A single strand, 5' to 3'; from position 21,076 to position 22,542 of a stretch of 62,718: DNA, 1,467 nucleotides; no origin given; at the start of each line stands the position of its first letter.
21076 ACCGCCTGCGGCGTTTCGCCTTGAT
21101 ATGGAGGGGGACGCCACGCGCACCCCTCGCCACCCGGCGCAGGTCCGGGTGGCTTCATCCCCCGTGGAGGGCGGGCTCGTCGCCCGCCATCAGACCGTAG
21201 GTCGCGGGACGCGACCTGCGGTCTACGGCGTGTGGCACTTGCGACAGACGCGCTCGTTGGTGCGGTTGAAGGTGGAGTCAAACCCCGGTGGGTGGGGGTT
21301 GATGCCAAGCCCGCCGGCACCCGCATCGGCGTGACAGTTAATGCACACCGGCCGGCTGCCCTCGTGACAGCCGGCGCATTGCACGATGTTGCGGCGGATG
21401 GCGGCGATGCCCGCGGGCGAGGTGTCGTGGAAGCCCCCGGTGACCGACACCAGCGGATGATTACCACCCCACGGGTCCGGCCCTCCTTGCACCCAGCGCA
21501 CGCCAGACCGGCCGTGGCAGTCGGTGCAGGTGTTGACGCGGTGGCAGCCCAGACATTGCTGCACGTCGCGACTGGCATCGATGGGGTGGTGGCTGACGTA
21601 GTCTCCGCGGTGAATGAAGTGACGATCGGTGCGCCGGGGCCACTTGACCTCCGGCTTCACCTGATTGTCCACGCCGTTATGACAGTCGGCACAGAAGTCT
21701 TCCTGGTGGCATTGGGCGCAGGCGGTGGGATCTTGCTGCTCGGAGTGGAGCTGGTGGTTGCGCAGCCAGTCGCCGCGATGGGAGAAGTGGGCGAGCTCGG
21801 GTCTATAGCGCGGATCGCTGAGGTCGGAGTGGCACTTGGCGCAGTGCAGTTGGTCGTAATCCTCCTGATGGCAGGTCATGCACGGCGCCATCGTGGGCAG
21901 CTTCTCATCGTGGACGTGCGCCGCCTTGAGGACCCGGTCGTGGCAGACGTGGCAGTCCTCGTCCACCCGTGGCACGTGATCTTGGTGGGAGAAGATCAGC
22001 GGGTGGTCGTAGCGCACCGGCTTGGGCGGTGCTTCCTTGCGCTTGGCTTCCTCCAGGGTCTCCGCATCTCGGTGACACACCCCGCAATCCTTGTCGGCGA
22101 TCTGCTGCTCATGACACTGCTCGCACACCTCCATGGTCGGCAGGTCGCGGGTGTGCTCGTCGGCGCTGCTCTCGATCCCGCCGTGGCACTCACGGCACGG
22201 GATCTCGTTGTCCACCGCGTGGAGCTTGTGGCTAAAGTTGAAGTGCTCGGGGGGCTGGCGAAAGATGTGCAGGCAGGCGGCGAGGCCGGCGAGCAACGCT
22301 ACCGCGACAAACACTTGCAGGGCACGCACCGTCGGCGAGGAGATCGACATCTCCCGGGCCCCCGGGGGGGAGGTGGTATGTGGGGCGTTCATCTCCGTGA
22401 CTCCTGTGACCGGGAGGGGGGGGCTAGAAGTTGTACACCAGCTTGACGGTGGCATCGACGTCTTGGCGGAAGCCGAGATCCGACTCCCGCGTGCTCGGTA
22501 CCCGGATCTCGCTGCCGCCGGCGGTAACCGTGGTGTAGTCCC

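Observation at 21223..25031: Candidate porin-cytochrome trans-envelope electron conduit: 11-haem NapC/NirT-like anchor, 440-aa OM barrel and 13-haem lipoprotein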

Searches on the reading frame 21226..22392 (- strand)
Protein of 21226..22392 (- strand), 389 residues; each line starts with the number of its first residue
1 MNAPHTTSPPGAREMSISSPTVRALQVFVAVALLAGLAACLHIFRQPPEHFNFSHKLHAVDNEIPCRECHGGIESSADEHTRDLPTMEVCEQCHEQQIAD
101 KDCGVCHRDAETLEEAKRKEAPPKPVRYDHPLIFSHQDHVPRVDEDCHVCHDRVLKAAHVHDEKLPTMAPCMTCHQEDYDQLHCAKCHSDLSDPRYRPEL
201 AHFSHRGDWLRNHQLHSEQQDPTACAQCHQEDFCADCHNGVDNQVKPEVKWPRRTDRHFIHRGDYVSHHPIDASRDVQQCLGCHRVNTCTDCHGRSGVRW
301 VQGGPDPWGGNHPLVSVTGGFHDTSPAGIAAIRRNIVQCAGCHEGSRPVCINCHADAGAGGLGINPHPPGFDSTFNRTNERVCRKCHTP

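Call 5: search_protein_families(library=pfam, proteins=[window:21226-22392:-], max_evalue=0.01)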
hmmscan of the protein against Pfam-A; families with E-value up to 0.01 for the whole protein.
window:21226-22392:- (389 aa): 2 families
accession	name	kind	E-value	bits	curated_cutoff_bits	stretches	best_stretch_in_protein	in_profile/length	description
PF14522.11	Cytochrome_C7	-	2.3e-13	50.2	24.8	2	52-108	2-67/67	Cytochrome c7 and related cytochrome c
PF05495.17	zf-CHY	-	0.00058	20.7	31.3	1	56-110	11-65/68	CHY zinc finger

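Call 6: search_protein_families(library=ncbifam, proteins=[window:21226-22392:-], max_evalue=0.01)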
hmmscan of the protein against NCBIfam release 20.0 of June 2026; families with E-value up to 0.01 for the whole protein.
window:21226-22392:- (389 aa): 1 family
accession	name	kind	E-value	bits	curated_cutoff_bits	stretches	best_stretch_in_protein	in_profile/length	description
NF041781.1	mnquin_red_QrcA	equivalog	1.7e-05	24.5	180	1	29-100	8-77/174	menaquinone reductase multiheme cytochrome c subunit QrcA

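Call 41: find_homologous_proteins(query=window:21226-22392:-, max_evalue=0.001)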
Query window:21226-22392:- (389 aa): 59 proteins with E <= 0.001 among 2760 candidates.
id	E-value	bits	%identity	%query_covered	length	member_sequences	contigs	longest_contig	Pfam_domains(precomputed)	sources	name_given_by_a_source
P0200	5.5e-231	785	83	100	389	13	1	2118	PF14522.12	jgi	jgi:hypothetical protein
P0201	9.3e-227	771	81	100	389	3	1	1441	PF05495.18,PF14522.12,PF22113.2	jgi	jgi:hypothetical protein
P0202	1.2e-170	587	66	96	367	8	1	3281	PF02085.22,PF14522.12,PF22113.2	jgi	-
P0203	2.1e-163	563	66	90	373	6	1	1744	PF02085.22,PF14522.12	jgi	-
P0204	1.2e-148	514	64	84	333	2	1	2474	PF05495.18,PF14522.12,PF22113.2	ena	-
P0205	2.6e-139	483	56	95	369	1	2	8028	PF09699.16,PF14522.12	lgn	-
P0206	3.1e-123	430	52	89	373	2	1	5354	PF09699.16,PF14522.12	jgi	-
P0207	3.0e-121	424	52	89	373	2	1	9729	PF09699.16,PF14537.12,PF14522.12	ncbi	-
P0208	3.4e-121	424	51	89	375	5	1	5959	PF09699.16,PF14537.12,PF14522.12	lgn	-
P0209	8.3e-113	396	53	88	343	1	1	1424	PF09699.16,PF14537.12,PF14522.12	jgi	-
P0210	1.4e-93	333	60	61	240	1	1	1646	PF14522.12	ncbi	ncbi:MAG: hypothetical protein D6739_01380, partial [Nitrospirae bacterium]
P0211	2.7e-55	207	36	93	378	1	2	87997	PF14522.12,PF22113.2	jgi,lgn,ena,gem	jgi:c(7)-type cytochrome triheme protein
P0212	2.3e-53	200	38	87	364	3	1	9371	PF14522.12,PF22113.2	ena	-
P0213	1.9e-48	184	36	94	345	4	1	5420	PF14522.12,PF22113.2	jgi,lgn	jgi:hypothetical protein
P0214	3.3e-48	183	36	87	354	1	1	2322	PF09699.16,PF14522.12,PF22113.2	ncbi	-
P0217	1.7e-44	171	33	93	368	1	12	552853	PF14522.12,PF22113.2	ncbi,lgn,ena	-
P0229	3.5e-37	147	33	94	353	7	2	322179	PF14522.12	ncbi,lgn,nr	ncbi:MAG: hypothetical protein H6704_10755 [Myxococcales bacterium]|nr:hypothetical protein [Myxococ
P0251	6.9e-18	83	30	87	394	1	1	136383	PF14537.12,PF02085.22,PF14522.12,PF22113.2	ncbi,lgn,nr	ncbi:MAG: cytochrome c3 family protein [Deltaproteobacteria bacterium]|nr:cytochrome c3 family prote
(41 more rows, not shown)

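Call 43: search_solved_structures(query=window:21226-22392:-, max_evalue=0.01, show_alignments=1)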
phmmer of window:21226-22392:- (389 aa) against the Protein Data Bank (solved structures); distinct sequences matched with E-value up to 0.01: 6.
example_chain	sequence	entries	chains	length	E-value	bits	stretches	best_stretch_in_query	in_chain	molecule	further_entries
6btm_A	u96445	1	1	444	2e-09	40.5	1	46-192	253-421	Alternative Complex III subunit A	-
6f0k_A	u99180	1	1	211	2.4e-09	40.2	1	52-229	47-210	Cytochrome c family protein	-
8k9e_A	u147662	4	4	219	5e-08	35.9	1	36-177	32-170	Cytochrome c7-like domain-containing protein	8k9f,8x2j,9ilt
3ov0_A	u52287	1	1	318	2.8e-07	33.4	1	101-195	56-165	Cytochrome c family protein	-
6lod_A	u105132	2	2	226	3.9e-07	32.9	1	50-180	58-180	MULTIHEME_CYTC domain-containing protein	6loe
3ouq_A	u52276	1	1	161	6e-07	32.3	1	100-189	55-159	Cytochrome c family protein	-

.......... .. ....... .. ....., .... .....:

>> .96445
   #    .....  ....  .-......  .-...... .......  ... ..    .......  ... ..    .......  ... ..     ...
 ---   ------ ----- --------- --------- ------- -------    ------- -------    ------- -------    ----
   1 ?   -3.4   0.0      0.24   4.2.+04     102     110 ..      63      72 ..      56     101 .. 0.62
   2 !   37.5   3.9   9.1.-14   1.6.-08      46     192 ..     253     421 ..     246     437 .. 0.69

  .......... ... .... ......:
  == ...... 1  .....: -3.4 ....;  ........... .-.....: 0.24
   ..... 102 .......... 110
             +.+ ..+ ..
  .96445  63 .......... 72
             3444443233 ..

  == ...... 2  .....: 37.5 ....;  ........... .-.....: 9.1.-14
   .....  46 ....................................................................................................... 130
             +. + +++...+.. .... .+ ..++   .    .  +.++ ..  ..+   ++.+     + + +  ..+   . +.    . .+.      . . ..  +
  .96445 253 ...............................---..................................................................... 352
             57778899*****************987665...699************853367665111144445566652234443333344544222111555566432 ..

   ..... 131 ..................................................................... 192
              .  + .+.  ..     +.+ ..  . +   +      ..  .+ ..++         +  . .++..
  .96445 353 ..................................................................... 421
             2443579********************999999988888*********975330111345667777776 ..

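Call 44: find_encoding_contigs(protein=P0229, flank=5000, max_places=1)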
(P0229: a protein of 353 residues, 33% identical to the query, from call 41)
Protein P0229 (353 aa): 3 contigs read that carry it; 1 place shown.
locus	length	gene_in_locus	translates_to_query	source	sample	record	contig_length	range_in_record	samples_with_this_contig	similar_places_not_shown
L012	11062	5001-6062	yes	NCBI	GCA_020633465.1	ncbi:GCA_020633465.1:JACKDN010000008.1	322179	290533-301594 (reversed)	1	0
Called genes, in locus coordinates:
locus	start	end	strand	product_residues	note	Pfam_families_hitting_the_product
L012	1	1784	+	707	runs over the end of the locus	-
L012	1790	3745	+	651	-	PF14522:Cytochrome_C7 (faint)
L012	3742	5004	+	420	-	-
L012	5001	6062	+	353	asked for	PF14522:Cytochrome_C7 (faint)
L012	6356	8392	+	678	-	-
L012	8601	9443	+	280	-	-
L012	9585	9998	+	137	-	-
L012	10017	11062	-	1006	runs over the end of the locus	PF04885:Stig1 (faint), PF21671:CPL1-like (faint), PF11617:Cu-binding_MopE (faint)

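Call 45: find_encoding_contigs(protein=P0217, flank=5000, max_places=1)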
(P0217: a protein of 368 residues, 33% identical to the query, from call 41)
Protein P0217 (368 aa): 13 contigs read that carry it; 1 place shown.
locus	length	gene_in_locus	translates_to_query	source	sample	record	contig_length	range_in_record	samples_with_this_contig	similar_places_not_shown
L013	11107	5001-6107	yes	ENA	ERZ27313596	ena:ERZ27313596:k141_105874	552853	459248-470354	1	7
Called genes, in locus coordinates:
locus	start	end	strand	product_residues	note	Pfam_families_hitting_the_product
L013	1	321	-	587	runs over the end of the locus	PF05140:ResB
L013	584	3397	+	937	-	PF14522:Cytochrome_C7 (faint), PF09698:GSu_C4xC__C2xCH (weak)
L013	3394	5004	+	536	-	-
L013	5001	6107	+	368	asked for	PF14522:Cytochrome_C7 (faint), PF22113:Mtrc-MtrF_II-IV_dom (faint)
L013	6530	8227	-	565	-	PF17092:PCB_OB (faint), PF00575:S1 (weak), PF21710:Spt6_S1 (faint), PF00575:S1, PF23459:S1_RRP5, PF00575:S1, PF23459:S1_RRP5 (weak), PF00575:S1, +1 more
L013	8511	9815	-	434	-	-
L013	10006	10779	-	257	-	-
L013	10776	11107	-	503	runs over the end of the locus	-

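Call 46: find_encoding_contigs(protein=P0211, flank=5000, max_places=1)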
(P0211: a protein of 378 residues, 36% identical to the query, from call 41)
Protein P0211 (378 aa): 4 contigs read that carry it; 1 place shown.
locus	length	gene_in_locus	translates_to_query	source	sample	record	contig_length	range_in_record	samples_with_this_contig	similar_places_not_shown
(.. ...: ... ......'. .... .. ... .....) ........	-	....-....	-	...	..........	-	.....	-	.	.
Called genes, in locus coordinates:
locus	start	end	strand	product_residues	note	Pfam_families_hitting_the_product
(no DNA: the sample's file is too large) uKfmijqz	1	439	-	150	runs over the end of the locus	-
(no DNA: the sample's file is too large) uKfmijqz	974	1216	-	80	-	-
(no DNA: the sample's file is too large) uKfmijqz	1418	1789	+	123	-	-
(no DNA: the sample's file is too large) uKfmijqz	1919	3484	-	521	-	PF14522:Cytochrome_C7 (faint), PF09698:GSu_C4xC__C2xCH (weak)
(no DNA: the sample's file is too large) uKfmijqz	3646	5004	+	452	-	-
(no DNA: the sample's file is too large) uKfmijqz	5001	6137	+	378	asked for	PF22113:Mtrc-MtrF_II-IV_dom (faint), PF14522:Cytochrome_C7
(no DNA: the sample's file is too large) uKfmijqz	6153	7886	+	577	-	PF14537:Cytochrom_c3_2 (faint), PF14522:Cytochrome_C7 (faint), PF09698:GSu_C4xC__C2xCH (weak)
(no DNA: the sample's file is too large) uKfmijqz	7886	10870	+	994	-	PF14522:Cytochrome_C7 (faint), PF14537:Cytochrom_c3_2 (faint), PF09698:GSu_C4xC__C2xCH (weak)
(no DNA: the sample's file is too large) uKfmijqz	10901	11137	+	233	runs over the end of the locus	PF00702:Hydrolase, PF12710:HAD, PF13419:HAD_2, PF13242:Hydrolase_like (weak)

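Call 60: search_solved_structures(query=A5, max_evalue=0.001)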
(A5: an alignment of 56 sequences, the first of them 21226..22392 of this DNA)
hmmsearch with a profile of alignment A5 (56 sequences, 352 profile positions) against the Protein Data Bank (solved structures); distinct sequences matched with E-value up to 0.001: 52.
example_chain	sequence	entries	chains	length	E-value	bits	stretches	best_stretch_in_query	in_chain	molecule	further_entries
3ov0_A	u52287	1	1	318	2e-32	115.7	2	27-166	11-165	Cytochrome c family protein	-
8k9e_A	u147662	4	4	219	1.8e-19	73.1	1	22-150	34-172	Cytochrome c7-like domain-containing protein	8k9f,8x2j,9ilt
6lod_A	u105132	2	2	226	4.7e-19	71.7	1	33-198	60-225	MULTIHEME_CYTC domain-containing protein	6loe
3ouq_A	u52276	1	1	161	1.1e-17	67.3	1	27-160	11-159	Cytochrome c family protein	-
6btm_A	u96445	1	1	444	3.5e-17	65.5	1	26-157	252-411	Alternative Complex III subunit A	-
1z1n_X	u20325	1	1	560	9.4e-16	60.9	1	24-168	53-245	sixteen heme cytochrome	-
6f0k_A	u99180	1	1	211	1.3e-15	60.4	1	33-148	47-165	Cytochrome c family protein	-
2e84_A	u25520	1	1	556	8.4e-15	57.7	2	28-161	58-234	High-molecular-weight cytochrome c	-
1h29_A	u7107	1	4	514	3.6e-14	55.6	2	30-168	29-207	HIGH-MOLECULAR-WEIGHT CYTOCHROME C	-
1gws_A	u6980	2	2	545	4e-14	55.5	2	30-168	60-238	HIGH-MOLECULAR-WEIGHT CYTOCHROME C | High-molecular-weight cytochrome c precursor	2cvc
3pmq_A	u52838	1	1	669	2.8e-11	46.1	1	61-167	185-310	Decaheme cytochrome c MtrF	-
6m0p_A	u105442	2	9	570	2.6e-10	43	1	62-309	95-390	Aerobic hydroxylamine oxidoreductase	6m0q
1fgj_A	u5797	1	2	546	2.9e-10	42.8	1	62-218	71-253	HYDROXYLAMINE OXIDOREDUCTASE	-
4fas_A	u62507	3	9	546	3e-10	42.8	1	62-218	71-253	Hydroxylamine oxidoreductase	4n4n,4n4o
4qo5_A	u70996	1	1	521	1.9e-09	40.1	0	55-199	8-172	Hypothetical multiheme protein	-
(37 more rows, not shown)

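Call 62: find_encoding_contigs(protein=P0251, flank=6000, max_places=1)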
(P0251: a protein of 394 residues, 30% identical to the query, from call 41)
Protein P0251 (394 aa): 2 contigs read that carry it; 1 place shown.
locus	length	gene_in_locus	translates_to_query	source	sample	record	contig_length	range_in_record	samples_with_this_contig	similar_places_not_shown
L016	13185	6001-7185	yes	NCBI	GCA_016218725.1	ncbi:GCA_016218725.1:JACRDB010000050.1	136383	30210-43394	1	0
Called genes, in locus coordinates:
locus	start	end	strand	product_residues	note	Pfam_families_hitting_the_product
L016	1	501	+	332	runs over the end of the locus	-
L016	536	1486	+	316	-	-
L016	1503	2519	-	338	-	PF13485:Peptidase_MA_2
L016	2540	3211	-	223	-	-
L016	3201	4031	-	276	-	PF01416:PseudoU_synth_1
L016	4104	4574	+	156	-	PF22551:TY-Chap1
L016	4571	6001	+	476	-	-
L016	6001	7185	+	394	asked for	PF02085:Cytochrom_CIII (faint), PF14522:Cytochrome_C7 (weak), PF14537:Cytochrom_c3_2 (faint), PF22113:Mtrc-MtrF_II-IV_dom (faint)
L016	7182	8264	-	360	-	PF13428:TPR_14 (faint), PF00515:TPR_1 (faint), PF13431:TPR_17 (faint), PF23914:TPR_CcmH_CycH (faint), PF12895:ANAPC3 (faint), PF14559:TPR_19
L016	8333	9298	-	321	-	PF03279:Lip_A_acyltrans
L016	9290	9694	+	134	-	-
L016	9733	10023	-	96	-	-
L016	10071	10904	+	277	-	PF00753:Lactamase_B, PF12706:Lactamase_B_2 (weak)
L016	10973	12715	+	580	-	PF02878:PGM_PMM_I, PF02879:PGM_PMM_II, PF02880:PGM_PMM_III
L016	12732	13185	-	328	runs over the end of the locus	PF00069:Pkinase, PF07714:PK_Tyr_Ser-Thr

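Call 63: predict_structure(alignment_id=A5)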
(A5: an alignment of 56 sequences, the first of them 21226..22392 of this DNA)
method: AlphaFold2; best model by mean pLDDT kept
length: 389 residues; sequences in the alignment: 56
mean_pLDDT: 70.6   pTM: 0.46
mean pLDDT of the five models: 70.6, 69.1, 65.6, 64.6, 60.3
residues with pLDDT >= 90: 82; 70-90: 109; 50-70: 140; < 50: 58
segments of 3 or more residues with pLDDT < 50: 1-5, 197-202, 239-261, 300-318
pLDDT, mean of each block of 10 residues (from residue 1): 46 56 90 90 60 89 95 90 89 93 83 78 57 91 95 86 81 91 83 57 57 66 66 56 44 45 57 71 75 63 39 47 67 63 64 74 73 63 61
secondary structure, 60 per line:
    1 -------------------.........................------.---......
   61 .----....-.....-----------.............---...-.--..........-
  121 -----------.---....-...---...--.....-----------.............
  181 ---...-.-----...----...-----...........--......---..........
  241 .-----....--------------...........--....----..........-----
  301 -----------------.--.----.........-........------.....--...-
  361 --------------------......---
elements in order: H20-44 H55-61 H66-69 H71-75 H87-99 H110-119 H136-139 H152-156 H168-180 H209-219 H222-227 H231-241 H247-250 H265-275 H278-281 H286-295 H326-334 H336-343 H350-354 H381-386

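Call 67: fold_search(model_id=the predicted structure, library=pdb)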
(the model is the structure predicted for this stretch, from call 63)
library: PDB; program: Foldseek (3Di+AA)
matches with E <= 10: 2; with E <= 0.001: 1
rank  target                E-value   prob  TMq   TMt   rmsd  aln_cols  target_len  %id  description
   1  8k9e_A                7.9e-04  1.00  0.20  0.33  10.7       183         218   25  Cryo-EM structure of the photosynthetic alternative complex III from Chloroflexus aurantiacus at 3.3 angstrom (released 2024-03-06)
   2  6btm_A                4.8e-03  1.00  0.22  0.36  13.4       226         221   19  Structure of Alternative Complex III from Flavobacterium johnsoniae (Wild Type) (released 2018-05-09)

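Call 76: search_protein_families(library=ncbifam, proteins=[L013:584-3394:+, L012:1790-3742:+], max_evalue=0.00001)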
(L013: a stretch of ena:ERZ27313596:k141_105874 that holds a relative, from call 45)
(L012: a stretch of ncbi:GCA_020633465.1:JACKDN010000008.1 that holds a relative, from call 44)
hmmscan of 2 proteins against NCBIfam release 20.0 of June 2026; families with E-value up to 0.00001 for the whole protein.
L013:584-3394:+ (937 aa): 1 family
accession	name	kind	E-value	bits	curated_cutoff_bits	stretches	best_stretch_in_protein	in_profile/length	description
TIGR01904.2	GSu_C4xC__C2xCH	domain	4e-29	100.2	27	2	125-185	10-65/73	CxxxxCH/CxxCH domain c-type cytochrome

L012:1790-3742:+ (651 aa): 1 family
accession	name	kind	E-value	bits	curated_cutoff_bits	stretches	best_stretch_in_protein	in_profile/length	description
TIGR01904.2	GSu_C4xC__C2xCH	domain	3.9e-27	93.8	27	4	142-192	9-62/73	CxxxxCH/CxxCH domain c-type cytochrome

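Call 86: search_dna_similar(query=window:21226-22392:-, collection=plasmids, mode=protein, max_evalue=1e-8, max_rows=15)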
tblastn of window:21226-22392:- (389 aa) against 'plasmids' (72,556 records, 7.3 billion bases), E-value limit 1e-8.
No match.
